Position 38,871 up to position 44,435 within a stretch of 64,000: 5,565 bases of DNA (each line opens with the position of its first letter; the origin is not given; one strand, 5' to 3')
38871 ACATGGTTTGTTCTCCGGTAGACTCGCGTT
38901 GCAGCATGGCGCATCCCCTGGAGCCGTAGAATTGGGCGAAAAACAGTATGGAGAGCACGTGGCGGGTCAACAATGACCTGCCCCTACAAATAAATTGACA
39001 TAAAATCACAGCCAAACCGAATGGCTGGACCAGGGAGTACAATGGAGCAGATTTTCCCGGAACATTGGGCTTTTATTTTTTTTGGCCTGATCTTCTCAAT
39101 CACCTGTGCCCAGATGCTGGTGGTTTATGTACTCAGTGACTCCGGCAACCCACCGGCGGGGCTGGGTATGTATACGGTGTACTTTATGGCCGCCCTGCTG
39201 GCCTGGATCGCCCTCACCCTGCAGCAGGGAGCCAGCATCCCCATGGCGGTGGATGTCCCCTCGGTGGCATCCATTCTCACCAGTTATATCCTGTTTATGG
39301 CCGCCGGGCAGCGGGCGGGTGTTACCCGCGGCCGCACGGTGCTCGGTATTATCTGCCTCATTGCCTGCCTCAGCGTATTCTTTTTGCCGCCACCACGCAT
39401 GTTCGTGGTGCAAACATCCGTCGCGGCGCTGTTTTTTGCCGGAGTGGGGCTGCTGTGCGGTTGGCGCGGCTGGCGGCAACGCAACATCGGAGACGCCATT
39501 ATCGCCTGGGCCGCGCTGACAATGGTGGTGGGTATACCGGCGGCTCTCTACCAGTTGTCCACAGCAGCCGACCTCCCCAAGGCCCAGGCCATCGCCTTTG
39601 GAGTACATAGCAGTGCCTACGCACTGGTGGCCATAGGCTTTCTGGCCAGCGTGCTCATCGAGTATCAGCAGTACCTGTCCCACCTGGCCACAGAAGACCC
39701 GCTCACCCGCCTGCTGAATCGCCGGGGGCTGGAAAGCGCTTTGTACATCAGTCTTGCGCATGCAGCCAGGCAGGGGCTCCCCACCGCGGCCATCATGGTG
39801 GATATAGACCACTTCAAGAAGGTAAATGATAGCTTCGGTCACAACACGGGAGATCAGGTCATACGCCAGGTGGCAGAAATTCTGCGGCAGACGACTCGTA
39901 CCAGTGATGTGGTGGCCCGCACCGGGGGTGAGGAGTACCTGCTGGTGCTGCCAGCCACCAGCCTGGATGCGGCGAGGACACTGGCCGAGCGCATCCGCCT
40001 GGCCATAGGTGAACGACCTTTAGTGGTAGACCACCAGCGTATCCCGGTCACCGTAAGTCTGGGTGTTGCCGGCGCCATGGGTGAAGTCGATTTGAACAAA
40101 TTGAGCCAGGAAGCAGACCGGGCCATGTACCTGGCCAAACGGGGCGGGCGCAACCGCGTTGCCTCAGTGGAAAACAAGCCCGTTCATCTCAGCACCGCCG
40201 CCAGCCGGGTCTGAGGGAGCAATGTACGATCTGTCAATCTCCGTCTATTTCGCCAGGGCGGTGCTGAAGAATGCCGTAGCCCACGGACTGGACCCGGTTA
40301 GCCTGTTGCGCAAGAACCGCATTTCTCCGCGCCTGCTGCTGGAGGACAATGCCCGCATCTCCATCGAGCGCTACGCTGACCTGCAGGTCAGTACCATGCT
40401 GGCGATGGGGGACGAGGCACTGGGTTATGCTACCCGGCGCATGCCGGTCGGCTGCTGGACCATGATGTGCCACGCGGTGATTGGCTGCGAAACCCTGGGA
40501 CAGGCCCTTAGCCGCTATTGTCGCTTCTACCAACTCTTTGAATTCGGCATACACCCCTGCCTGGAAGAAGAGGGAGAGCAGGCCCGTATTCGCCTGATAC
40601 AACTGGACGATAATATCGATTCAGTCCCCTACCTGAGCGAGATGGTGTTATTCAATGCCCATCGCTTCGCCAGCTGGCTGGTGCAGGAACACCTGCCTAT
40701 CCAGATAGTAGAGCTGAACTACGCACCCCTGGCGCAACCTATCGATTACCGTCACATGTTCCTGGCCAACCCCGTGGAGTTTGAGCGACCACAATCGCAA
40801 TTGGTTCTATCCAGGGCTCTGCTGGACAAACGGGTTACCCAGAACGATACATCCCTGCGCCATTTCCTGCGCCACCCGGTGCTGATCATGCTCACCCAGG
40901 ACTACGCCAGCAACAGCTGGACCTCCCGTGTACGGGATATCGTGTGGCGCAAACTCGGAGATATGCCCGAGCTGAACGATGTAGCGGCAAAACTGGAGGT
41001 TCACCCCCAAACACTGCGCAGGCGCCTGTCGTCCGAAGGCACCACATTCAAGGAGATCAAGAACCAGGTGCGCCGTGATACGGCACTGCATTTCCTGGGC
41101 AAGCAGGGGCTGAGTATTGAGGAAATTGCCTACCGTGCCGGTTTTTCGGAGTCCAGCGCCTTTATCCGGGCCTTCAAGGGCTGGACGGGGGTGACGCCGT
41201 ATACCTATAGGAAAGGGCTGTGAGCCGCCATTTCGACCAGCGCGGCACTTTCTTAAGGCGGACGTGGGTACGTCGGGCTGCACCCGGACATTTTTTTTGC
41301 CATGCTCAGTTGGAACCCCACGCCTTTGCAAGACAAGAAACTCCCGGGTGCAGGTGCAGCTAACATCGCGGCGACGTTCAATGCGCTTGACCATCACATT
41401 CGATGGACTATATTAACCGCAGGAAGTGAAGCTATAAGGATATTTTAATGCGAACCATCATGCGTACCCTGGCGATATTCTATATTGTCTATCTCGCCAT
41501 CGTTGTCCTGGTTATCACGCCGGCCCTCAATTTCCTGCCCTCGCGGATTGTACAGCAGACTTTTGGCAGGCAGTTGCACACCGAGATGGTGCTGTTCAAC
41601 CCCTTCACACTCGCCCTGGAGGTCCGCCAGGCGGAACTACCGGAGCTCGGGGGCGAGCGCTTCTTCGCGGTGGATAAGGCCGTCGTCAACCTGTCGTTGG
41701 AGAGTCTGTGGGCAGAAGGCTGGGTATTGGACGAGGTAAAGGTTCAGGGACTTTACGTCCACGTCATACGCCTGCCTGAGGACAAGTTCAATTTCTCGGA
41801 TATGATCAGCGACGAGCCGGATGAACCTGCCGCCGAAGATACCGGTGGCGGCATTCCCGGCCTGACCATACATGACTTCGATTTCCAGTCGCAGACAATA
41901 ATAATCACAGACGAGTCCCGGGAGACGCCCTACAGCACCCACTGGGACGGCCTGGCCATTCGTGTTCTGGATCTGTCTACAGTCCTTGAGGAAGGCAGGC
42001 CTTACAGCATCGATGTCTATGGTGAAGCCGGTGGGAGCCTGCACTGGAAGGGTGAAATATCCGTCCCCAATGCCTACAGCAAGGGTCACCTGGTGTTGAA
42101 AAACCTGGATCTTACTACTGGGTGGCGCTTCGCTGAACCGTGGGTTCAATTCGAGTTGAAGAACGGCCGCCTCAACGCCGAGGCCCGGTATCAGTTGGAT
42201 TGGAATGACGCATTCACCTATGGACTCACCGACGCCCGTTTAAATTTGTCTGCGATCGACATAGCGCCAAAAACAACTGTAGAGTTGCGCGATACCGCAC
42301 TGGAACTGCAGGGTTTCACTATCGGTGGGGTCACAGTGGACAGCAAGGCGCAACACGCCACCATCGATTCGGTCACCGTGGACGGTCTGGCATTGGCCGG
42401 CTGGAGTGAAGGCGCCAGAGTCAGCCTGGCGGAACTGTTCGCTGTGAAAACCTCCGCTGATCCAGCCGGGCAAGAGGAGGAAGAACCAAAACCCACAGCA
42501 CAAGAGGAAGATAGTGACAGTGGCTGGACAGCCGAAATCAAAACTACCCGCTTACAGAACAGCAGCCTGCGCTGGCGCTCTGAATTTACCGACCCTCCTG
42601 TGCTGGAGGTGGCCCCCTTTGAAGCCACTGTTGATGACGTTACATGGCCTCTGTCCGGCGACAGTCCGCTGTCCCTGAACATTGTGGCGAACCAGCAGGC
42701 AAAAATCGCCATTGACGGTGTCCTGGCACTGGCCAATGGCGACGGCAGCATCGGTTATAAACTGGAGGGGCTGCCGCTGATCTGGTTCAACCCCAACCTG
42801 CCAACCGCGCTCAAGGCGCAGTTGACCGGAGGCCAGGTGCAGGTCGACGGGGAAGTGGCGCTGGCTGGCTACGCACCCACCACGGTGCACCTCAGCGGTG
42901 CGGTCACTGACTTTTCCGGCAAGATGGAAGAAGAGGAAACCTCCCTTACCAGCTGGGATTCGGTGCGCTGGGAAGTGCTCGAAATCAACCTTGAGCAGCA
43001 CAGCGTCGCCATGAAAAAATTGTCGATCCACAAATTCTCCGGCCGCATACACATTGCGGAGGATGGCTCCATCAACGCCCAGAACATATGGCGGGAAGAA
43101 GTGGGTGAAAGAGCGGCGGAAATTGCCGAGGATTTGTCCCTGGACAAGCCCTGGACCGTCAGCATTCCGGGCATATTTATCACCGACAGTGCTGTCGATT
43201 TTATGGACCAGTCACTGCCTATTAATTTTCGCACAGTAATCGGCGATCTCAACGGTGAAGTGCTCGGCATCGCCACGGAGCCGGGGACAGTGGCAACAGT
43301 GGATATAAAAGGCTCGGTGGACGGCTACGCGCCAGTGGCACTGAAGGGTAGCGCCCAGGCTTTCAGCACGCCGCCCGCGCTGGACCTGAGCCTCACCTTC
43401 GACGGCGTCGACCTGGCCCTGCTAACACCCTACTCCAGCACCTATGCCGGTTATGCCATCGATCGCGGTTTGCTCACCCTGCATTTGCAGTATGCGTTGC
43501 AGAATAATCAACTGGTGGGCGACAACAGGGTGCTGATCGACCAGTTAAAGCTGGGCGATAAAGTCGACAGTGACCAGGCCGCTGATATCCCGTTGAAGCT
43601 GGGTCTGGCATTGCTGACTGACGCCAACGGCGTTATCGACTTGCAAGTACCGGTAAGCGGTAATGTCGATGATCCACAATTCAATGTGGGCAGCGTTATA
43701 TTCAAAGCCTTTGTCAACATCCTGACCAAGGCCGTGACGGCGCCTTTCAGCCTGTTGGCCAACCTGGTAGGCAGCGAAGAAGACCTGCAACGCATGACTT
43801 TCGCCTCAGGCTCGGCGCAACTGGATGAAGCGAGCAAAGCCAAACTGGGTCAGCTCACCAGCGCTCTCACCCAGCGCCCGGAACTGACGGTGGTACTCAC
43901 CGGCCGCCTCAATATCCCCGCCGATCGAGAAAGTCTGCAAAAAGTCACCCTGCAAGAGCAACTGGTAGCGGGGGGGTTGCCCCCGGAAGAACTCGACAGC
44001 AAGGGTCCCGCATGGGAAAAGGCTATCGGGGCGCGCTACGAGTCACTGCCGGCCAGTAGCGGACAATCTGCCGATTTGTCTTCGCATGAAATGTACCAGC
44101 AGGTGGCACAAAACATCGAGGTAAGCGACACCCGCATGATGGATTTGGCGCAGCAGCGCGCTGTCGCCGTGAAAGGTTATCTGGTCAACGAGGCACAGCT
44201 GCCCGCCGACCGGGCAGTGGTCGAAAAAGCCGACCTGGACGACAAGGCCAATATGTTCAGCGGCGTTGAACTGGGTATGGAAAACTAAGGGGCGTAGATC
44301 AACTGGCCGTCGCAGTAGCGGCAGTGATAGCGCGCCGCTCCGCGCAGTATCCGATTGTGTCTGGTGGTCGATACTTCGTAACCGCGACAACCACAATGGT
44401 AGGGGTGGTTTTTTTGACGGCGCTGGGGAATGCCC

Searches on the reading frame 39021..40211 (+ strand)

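Call 55: search_protein_families(library=pfam, proteins=[window:39021-40211:+], max_evalue=0.001)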
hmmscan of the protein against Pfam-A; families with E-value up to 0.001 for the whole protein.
window:39021-40211:+ (397 aa): 3 families
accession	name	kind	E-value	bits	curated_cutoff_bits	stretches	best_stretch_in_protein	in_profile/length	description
PF00990.26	GGDEF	-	1.2e-43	149.2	23.8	1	224-379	2-161/161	Diguanylate cyclase, GGDEF domain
PF24898.2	GGDEF_GdpP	-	0.00027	21.7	30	1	260-381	1-117/126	Cyclic-di-AMP phosphodiesterase GdpP-like, GGDEF domain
PF17853.6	GGDEF_2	-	0.00076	20.1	24.5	0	257-368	25-113/116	GGDEF-like domain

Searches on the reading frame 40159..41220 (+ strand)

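Call 55: search_protein_families(library=pfam, proteins=[window:40159-41220:+], max_evalue=0.001)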
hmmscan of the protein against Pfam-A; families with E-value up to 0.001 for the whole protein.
window:40159-41220:+ (354 aa): 3 families
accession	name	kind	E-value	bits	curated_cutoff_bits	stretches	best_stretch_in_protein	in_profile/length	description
PF12625.12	Arabinose_bd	-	1.7e-36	126.5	27.6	1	43-225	1-184/185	Arabinose-binding domain of AraC transcription regulator, N-term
PF12833.13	HTH_18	-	6.6e-19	68.4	33.6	1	276-352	2-79/80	Helix-turn-helix domain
PF00165.29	HTH_AraC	-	1.8e-09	38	26.6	1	316-351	7-41/42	Bacterial regulatory helix-turn-helix proteins, AraC family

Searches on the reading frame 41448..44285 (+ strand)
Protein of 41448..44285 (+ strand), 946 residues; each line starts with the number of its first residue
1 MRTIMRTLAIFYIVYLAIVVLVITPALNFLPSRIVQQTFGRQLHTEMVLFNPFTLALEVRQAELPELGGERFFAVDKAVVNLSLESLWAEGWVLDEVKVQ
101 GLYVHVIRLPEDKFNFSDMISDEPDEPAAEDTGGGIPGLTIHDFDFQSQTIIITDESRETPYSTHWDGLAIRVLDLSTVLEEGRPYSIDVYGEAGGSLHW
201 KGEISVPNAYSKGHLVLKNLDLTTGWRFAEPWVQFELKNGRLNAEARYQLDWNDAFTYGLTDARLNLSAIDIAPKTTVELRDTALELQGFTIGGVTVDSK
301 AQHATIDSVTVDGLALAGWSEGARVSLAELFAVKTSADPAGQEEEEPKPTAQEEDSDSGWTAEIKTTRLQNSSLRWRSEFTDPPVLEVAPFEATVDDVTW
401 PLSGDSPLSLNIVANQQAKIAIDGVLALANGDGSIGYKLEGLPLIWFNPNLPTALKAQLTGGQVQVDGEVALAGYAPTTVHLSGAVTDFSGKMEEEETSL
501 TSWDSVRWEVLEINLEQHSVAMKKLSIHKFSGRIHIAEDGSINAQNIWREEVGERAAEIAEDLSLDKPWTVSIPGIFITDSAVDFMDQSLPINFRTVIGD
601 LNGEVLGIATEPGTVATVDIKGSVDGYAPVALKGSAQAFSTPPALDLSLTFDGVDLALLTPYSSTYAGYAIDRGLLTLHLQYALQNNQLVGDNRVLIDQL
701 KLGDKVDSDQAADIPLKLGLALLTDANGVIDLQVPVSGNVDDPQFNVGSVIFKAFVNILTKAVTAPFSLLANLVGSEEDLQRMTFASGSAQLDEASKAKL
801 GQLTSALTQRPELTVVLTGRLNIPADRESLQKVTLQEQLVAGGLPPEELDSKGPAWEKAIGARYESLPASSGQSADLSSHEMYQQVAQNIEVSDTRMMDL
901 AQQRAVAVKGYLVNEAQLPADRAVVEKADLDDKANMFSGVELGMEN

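Call 55: search_protein_families(library=pfam, proteins=[window:41448-44285:+], max_evalue=0.001)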
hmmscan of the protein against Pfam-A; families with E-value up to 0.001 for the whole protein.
window:41448-44285:+ (946 aa): 2 families
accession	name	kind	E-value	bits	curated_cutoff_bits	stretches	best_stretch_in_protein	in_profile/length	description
PF05359.17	DUF748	-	3.8e-206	687.8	50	2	332-922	439-1036/1037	Domain of Unknown Function (DUF748)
PF00691.25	OmpA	-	6.9e-07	30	27.2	0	893-925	45-76/98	OmpA family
